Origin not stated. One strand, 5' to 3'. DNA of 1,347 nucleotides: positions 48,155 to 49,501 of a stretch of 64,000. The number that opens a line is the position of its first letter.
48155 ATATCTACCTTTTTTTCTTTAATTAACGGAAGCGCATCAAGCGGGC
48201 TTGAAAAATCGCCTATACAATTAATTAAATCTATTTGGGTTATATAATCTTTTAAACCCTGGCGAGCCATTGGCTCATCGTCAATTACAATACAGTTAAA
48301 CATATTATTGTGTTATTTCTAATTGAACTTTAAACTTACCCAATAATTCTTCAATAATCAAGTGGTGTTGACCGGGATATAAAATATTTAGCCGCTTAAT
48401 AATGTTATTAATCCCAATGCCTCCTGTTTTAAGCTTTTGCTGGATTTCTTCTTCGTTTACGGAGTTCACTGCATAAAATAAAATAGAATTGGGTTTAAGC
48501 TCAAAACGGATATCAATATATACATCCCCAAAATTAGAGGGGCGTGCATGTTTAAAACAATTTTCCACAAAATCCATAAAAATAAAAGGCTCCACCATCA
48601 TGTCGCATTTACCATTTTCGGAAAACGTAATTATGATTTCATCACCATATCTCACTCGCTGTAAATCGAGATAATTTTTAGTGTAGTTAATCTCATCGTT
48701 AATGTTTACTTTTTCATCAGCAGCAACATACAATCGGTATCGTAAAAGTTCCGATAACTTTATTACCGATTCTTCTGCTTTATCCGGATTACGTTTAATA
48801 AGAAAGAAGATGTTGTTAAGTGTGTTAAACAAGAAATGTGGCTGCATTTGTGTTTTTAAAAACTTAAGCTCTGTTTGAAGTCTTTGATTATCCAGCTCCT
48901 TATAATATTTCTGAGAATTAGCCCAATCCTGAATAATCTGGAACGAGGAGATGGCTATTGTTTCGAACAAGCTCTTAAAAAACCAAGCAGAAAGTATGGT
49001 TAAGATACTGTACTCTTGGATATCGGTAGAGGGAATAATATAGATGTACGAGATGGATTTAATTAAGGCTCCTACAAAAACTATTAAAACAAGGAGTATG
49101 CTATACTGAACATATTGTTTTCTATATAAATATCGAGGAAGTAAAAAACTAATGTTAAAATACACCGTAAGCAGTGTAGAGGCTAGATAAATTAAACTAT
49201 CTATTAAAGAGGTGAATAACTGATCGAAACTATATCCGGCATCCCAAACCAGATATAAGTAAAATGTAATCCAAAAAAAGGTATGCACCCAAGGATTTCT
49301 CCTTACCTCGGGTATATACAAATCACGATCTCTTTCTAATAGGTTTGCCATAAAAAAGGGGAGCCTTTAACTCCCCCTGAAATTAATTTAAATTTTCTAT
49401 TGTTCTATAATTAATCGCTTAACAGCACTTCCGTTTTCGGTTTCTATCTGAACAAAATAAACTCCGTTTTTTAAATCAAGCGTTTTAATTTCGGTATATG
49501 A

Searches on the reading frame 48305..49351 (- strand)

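Call 85: search_protein_families(library=pfam, proteins=[window:48305-49351:-], max_evalue=0.00001)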
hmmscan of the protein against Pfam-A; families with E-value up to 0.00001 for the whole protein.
window:48305-49351:- (348 aa): 1 family
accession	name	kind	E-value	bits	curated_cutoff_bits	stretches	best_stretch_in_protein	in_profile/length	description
PF06580.19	His_kinase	-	3.4e-25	88.6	25.2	1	160-238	1-80/81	Histidine kinase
